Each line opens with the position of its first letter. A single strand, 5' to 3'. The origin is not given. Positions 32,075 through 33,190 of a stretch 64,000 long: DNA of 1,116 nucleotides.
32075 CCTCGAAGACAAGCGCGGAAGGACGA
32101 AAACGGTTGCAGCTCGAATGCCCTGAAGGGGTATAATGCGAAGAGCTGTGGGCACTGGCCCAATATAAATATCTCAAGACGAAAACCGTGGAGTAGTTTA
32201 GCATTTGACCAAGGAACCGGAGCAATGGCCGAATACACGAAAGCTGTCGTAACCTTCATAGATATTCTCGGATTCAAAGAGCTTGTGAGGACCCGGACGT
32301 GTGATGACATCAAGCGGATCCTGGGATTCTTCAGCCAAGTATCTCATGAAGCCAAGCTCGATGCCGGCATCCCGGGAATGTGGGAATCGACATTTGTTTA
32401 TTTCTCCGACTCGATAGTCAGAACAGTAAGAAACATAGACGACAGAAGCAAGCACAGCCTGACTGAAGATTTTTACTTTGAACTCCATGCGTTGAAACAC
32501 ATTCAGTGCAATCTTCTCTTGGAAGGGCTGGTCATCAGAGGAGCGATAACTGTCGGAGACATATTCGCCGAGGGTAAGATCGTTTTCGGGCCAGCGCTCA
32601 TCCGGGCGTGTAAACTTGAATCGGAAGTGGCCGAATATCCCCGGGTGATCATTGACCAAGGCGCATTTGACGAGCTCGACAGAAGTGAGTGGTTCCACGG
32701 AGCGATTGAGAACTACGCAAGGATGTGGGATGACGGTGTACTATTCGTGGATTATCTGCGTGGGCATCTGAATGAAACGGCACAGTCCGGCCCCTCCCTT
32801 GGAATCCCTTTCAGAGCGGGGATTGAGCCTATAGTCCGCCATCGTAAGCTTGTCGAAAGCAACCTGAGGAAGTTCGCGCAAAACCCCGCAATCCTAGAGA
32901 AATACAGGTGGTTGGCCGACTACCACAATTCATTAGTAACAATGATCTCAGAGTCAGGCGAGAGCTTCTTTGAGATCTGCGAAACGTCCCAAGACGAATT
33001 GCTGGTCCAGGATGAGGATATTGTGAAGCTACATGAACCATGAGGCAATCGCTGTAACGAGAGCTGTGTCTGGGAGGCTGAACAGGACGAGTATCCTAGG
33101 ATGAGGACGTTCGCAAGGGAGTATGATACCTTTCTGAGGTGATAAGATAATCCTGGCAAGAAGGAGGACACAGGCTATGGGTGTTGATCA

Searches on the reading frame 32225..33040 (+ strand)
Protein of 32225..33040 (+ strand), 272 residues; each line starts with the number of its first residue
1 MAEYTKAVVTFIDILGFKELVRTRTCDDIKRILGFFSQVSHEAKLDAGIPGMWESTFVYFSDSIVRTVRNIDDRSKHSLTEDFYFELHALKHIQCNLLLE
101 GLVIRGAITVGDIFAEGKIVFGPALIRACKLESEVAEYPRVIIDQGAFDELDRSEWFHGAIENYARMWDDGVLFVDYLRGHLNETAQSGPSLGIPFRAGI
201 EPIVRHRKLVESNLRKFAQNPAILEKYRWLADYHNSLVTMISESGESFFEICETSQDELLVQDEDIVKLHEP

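Call 3: search_protein_families(library=pfam, proteins=[window:32225-33040:+], max_evalue=1)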
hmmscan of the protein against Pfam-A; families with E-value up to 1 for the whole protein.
window:32225-33040:+ (272 aa): 1 family
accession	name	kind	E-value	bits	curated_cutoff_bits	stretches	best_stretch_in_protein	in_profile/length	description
PF00843.22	Arena_nucleocap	-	0.28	10.5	27.2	1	212-270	49-107/334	Arenavirus nucleocapsid N-terminal domain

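Call 4: search_protein_families(library=padloc, proteins=[window:32225-33040:+], max_evalue=1)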
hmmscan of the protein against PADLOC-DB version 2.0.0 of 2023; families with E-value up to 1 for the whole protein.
window:32225-33040:+ (272 aa): 0 families

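Call 5: search_protein_families(library=ncbifam, proteins=[window:32225-33040:+], max_evalue=1)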
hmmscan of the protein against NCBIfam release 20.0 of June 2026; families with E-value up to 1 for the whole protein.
window:32225-33040:+ (272 aa): 0 families

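Call 6: find_homologous_proteins(query=window:32225-33040:+)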
Query window:32225-33040:+ (272 aa): 389 proteins with E <= 0.001 among 835 candidates; the best 120 are listed.
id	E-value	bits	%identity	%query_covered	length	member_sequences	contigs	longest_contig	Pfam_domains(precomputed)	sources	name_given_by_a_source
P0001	2.3e-180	616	100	100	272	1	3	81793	-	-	-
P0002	1.5e-56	210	45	98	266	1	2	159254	-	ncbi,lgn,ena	-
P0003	3.9e-55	205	44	99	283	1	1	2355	-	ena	-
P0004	3.7e-32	130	36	92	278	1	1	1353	-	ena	-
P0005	3.6e-31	127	36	86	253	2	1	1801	-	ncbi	-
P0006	7.5e-30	122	38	85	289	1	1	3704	-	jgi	jgi:hypothetical protein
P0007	1.6e-29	121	36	90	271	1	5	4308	-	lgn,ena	-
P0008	4.5e-29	120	35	91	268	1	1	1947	-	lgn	-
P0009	6.5e-29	119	36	86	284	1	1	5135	-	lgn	-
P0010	1.2e-28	118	36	88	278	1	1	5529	-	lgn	-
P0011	1.2e-27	115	34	97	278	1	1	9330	-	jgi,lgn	-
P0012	6.7e-27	113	31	99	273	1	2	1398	-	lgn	-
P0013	7.6e-27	112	33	89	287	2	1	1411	-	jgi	jgi:hypothetical protein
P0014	2.3e-26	111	32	89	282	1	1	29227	-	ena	-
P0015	2.6e-25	107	35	87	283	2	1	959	-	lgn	-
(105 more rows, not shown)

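Call 8: find_encoding_contigs(protein=P0002, flank=5000, max_places=3)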
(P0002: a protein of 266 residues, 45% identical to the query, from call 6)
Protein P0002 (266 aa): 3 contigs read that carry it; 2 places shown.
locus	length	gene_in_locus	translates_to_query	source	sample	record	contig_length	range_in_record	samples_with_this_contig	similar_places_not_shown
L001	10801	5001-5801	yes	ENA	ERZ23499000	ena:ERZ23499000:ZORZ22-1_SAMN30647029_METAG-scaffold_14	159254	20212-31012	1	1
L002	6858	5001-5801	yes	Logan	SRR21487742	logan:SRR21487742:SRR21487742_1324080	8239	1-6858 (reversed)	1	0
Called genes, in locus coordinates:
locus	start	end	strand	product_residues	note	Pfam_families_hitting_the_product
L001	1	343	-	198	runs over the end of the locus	PF15711:ILEI (faint)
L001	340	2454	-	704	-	PF04932:Wzy_C, PF07719:TPR_2 (faint), PF13174:TPR_6 (faint), PF00515:TPR_1 (weak), PF13414:TPR_11, PF13424:TPR_12, PF13432:TPR_16 (weak), PF00515:TPR_1 (weak), +6 more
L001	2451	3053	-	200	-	PF06971:Put_DNA-bind_N (weak), PF01408:GFO_IDH_MocA (weak), PF02629:CoA_binding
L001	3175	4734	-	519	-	PF03853:YjeF_N, PF01256:Carb_kinase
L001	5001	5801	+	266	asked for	-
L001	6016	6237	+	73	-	-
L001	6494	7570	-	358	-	PF01699:Na_Ca_ex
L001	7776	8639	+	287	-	PF00398:RrnaAD, PF13649:Methyltransf_25 (weak)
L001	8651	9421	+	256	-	PF06508:QueC (weak)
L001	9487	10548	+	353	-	PF08668:HDOD, PF01966:HD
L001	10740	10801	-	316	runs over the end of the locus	PF00005:ABC_tran, PF08352:oligo_HPY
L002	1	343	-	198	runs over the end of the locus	PF15711:ILEI (faint)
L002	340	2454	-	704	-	PF04932:Wzy_C, PF07719:TPR_2 (faint), PF13174:TPR_6 (faint), PF00515:TPR_1 (weak), PF13414:TPR_11, PF13424:TPR_12, PF13432:TPR_16 (weak), PF00515:TPR_1 (weak), +6 more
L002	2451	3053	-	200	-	PF06971:Put_DNA-bind_N (weak), PF01408:GFO_IDH_MocA (weak), PF02629:CoA_binding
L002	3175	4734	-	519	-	PF03853:YjeF_N, PF01256:Carb_kinase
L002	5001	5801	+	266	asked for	-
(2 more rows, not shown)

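Call 13: search_protein_families(library=pfam, alignment_id=A1, max_evalue=0.1)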
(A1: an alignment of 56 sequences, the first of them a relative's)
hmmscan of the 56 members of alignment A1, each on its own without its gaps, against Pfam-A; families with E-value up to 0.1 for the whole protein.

A. member 1, P0001 (272 aa): 0 families

B. families by the number of members that match (of 56 scanned): 17 families
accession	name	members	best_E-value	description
PF00211.25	Guanylate_cyc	6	0.0069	Adenylate and Guanylate cyclase catalytic domain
PF23522.1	Microp_apicomplexa_12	1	0.0044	Apicomplexa microprotein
PF03013.19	Pyr_excise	1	0.016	Pyrimidine dimer DNA glycosylase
PF12108.13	SF3a60_bindingd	1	0.017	Splicing factor SF3a60 binding domain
PF25753.1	SF0329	1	0.02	SF0329 protein family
PF09851.14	SHOCT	1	0.022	Short C-terminal domain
PF08165.16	FerA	1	0.024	FerA (NUC095) domain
PF16987.10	KIX_2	1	0.031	KIX domain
PF08776.16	VASP_tetra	1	0.032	VASP tetramerisation domain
PF03387.19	Herpes_UL46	1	0.034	Herpesvirus UL46 protein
PF01557.24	FAA_hydrolase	1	0.037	Fumarylacetoacetate (FAA) hydrolase C-terminal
PF23960.2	DUF7289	1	0.049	Family of unknown function (DUF7289)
PF18220.6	BspA_v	1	0.055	Adhesin BspA variable domain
PF09457.15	RBD-FIP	1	0.061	FIP domain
PF22705.2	C2-set_3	1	0.071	Butyrophilin subfamily 3 member A2-like, Ig-C domain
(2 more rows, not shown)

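Call 14: search_solved_structures(query=A1, max_evalue=10, show_alignments=2)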
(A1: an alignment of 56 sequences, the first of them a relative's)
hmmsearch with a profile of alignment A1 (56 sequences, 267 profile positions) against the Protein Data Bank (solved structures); distinct sequences matched with E-value up to 10: 22.
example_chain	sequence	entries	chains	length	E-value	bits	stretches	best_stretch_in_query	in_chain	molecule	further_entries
1yk9_A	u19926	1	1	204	0.00022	23.8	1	5-151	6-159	Adenylate cyclase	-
4p2f_A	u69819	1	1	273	0.00067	22.2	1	5-150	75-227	Adenylate cyclase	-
4p2m_A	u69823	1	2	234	0.0011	21.5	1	5-150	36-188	Adenylate cyclase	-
7yz9_A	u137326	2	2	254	0.0014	21.2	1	5-149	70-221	Adenylate cyclase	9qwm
4p2x_A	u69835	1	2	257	0.0014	21.2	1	5-149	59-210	Adenylate cyclase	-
5o5k_A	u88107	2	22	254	0.0017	20.9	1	5-156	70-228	Adenylate cyclase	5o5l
3mr7_A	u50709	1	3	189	0.0028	20.2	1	97-139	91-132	Adenylate/guanylate cyclase/hydrolase, alpha/beta fold family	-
3et6_A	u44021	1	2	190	0.0031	20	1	8-132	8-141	Soluble guanylyl cyclase beta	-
7yzi_A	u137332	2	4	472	0.0058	19.1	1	5-135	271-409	Adenylate cyclase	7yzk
6g6q_A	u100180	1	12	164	0.084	15.3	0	48-75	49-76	Ika4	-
7b0u_A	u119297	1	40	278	0.11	15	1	20-91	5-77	RsbR protein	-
8fx4_D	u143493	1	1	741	0.19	14.2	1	6-223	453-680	Guanylyl cyclase C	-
9o4h_A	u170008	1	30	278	0.37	13.3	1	20-92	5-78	RsbR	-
9o5l_A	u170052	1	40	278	0.37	13.2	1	20-92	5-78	STAS domain-containing protein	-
9o4r_A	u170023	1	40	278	0.37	13.2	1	20-92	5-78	RsbR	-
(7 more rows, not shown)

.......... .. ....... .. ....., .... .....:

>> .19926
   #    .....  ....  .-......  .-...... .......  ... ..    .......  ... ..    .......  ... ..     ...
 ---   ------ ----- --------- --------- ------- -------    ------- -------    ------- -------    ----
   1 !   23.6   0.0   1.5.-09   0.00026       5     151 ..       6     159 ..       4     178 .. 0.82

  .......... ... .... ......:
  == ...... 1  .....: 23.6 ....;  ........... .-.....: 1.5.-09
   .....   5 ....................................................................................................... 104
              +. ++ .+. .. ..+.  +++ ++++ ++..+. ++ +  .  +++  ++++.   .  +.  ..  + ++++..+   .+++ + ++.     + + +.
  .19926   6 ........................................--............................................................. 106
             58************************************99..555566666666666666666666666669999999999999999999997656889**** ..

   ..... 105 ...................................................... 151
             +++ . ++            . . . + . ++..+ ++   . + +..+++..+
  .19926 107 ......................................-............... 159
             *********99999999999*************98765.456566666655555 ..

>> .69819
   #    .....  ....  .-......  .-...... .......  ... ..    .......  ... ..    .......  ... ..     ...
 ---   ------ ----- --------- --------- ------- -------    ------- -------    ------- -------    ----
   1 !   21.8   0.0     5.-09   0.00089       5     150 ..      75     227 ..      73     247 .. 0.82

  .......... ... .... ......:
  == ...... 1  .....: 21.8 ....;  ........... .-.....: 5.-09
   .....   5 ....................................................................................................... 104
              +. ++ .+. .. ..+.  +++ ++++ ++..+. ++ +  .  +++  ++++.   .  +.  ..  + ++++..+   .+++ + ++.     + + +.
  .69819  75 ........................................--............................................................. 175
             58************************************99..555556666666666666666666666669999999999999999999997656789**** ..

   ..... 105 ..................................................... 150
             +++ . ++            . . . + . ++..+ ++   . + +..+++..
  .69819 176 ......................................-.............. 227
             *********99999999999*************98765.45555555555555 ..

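Call 16: predict_structure(alignment_id=A1)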
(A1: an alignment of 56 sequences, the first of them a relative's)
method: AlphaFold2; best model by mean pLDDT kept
length: 272 residues; sequences in the alignment: 56
mean_pLDDT: 90.5   pTM: 0.89
mean pLDDT of the five models: 90.5, 90.0, 89.7, 89.6, 88.9
residues with pLDDT >= 90: 204; 70-90: 46; 50-70: 18; < 50: 4
segments of 3 or more residues with pLDDT < 50: 45-48
pLDDT, mean of each block of 10 residues (from residue 1): 93 96 97 92 59 87 94 76 94 95 98 95 98 98 96 83 95 97 87 85 96 95 96 97 88 94 73 56
secondary structure, 60 per line:
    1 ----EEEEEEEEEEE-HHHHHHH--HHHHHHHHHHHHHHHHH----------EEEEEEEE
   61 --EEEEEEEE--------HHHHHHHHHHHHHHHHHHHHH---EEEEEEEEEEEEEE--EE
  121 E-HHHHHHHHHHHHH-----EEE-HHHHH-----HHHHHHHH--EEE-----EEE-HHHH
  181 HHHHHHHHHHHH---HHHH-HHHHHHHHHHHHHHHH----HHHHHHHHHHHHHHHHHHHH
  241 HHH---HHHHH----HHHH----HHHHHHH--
elements in order: E5-15 H17-23 H26-42 E53-60 E63-70 H79-99 E103-116 E119-121 H123-135 E141-143 H145-149 H155-162 E165-167 E173-175 H177-192 H196-199 H201-216 H221-243 H247-251 H256-259 H264-270

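Call 19: find_related_loci(query=A2, collection=genome_contigs, flank=6000)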
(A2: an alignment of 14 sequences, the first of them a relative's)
Query A2 (272 aa) in genome_contigs; peptide patterns used: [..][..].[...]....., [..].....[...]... (x = any residue, [..] = any of these).
275 stretches matched a pattern; 202 encode a relative of the query (tblastn E <= 1e-3); the best 80 are kept; 80 distinct loci.
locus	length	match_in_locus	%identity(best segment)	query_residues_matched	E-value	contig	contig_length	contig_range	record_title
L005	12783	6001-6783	45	1-266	2e-60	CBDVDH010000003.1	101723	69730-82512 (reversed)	MAG TPA_asm: uncultured bacterium isolate SRR21487742_binner12_Refined_110 genome assembly, contig: ERZ26661670.28, whol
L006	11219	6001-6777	35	1-264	6e-42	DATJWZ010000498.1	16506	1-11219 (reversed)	MAG TPA_asm: Candidatus Eisenbacteria bacterium isolate SMAG_U15113 k141_911514, whole genome shotgun sequence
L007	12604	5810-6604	34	4-270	4e-39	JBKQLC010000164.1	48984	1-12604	MAG: Syntrophobacteraceae bacterium isolate CRr2D2E2F__bin_5 CRr2D2E2F_000000203179, whole genome shotgun sequence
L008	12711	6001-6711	36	2-239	2e-37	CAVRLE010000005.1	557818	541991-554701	MAG: uncultured Acidobacteriota bacterium isolate MFD05513.bin.2.152 genome assembly, contig: contig_2, whole genome sho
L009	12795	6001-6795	33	3-271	5e-37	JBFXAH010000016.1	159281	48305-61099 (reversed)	MAG: Pirellulales bacterium isolate CA_2019_TPBS_206 NODE_884_length_159281_cov_11.908529_TPBS, whole genome shotgun seq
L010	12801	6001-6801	34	2-269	2e-36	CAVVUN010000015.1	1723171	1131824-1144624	MAG: Nitrospirota bacterium isolate MFD03899.bin.2.182 genome assembly, contig: contig_7566, whole genome shotgun sequen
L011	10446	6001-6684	33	3-239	3e-36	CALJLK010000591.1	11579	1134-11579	MAG TPA_asm: uncultured Sandaracinus sp. isolate SRR1506987_bin.180_CONCOCT_v1.1_MAG genome assembly, contig: ERZ761602.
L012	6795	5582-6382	33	2-269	4e-36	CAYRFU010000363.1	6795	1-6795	MAG TPA_asm: uncultured Burkholderiales bacterium isolate SRP141376_co3_146 genome assembly, contig: NODE_29616_length_6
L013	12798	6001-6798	33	4-270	5e-36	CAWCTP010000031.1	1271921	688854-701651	MAG: uncultured delta proteobacterium isolate MFD05442.bin.2.256 genome assembly, contig: contig_8663, whole genome shot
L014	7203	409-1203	32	3-271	1e-35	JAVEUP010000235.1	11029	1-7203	MAG: Thermoguttaceae bacterium isolate BF2_50 NODE_3398_length_11029_cov_3.867063_Biofilm2, whole genome shotgun sequenc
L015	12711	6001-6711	33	1-238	5e-35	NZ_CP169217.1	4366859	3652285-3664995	Methylomicrobium lacus strain 22M6SE5-12 chromosome, complete genome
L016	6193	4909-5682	33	4-270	1e-34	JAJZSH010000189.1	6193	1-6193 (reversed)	MAG: Deltaproteobacteria bacterium isolate SKS3.bin27 NODE_21729_length_6193_cov_2.162875, whole genome shotgun sequence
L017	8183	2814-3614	31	4-271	4e-34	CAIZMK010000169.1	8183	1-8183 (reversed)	MAG: uncultured Methylococcaceae bacterium isolate A-1_bin-241 genome assembly, contig: bin-241:169/295, whole genome sh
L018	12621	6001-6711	36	4-242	1e-32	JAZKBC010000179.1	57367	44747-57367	MAG: Acidobacteriota bacterium isolate ADI_H3L2_1_122_18_3-bin059_1 ADIH3L21_B059_1_000000000179, whole genome shotgun s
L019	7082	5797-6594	31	4-270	6e-33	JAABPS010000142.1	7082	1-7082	MAG: Desulfobacteraceae bacterium isolate S01.Bin004 Scaffold_116, whole genome shotgun sequence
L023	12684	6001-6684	31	4-244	6e-29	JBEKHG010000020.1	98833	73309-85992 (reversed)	MAG: Candidatus Acidiferrales bacterium isolate SPRUCE 271 SPRUCE_271_20, whole genome shotgun sequence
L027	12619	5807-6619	31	4-260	9e-29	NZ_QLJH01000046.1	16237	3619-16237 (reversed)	Sphingomonas sp. S-NIH.Pt15_0812 NODE_46, whole genome shotgun sequence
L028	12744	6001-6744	33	4-248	1e-28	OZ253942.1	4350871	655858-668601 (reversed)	MAG: Pseudomonadales bacterium isolate 34150d0a-c55f-49b4-b82a-f2038f8a90b3 genome assembly, chromosome: 1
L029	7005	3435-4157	32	3-238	6e-28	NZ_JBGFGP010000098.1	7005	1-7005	Sedimentitalea sp. XS_ASV28 k141_105, whole genome shotgun sequence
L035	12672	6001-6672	32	4-235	2e-27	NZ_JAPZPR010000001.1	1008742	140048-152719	Sphingomonas faeni strain P400S1 NODE_1_length_1008742_cov_42.488951, whole genome shotgun sequence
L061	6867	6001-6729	30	3-237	4e-24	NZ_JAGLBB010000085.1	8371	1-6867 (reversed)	MAG: Deinococcus sp. isolate bin2 NODE_85_length_8371_cov_10.521100, whole genome shotgun sequence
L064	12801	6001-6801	29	2-254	8e-24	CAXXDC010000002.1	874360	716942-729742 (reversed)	MAG: Clostridia bacterium isolate 80130c35-1b44-45cf-b5f4-dec04e696a57 genome assembly, contig: contig_2, whole genome s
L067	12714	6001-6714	30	1-241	6e-23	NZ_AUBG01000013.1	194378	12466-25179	Aequorivita capsosiphonis DSM 23843 G440DRAFT_scaffold00010.10_C, whole genome shotgun sequence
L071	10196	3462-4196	24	1-244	1e-22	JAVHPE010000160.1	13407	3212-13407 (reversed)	MAG: Bacteroidia bacterium isolate WB02no2_35_113 NODE_3474_length_13407_cov_88.469967, whole genome shotgun sequence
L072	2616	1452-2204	29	4-240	9e-23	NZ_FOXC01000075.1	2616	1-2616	Halolactibacillus halophilus strain DSM 17073, whole genome shotgun sequence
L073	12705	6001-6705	26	3-238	3e-22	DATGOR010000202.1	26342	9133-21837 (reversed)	MAG TPA_asm: Vicingaceae bacterium isolate SMAG_U10374 k141_2879750, whole genome shotgun sequence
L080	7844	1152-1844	29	3-240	9e-22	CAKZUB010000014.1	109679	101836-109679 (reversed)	MAG: uncultured Clostridia bacterium isolate S1_Bin_METABAT__240_1 genome assembly, contig: c_000001076495, whole genome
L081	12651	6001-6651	30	3-236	3e-21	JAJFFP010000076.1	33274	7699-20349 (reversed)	MAG: Robiginitomaculum sp. isolate OFTM175 OFTM175_75, whole genome shotgun sequence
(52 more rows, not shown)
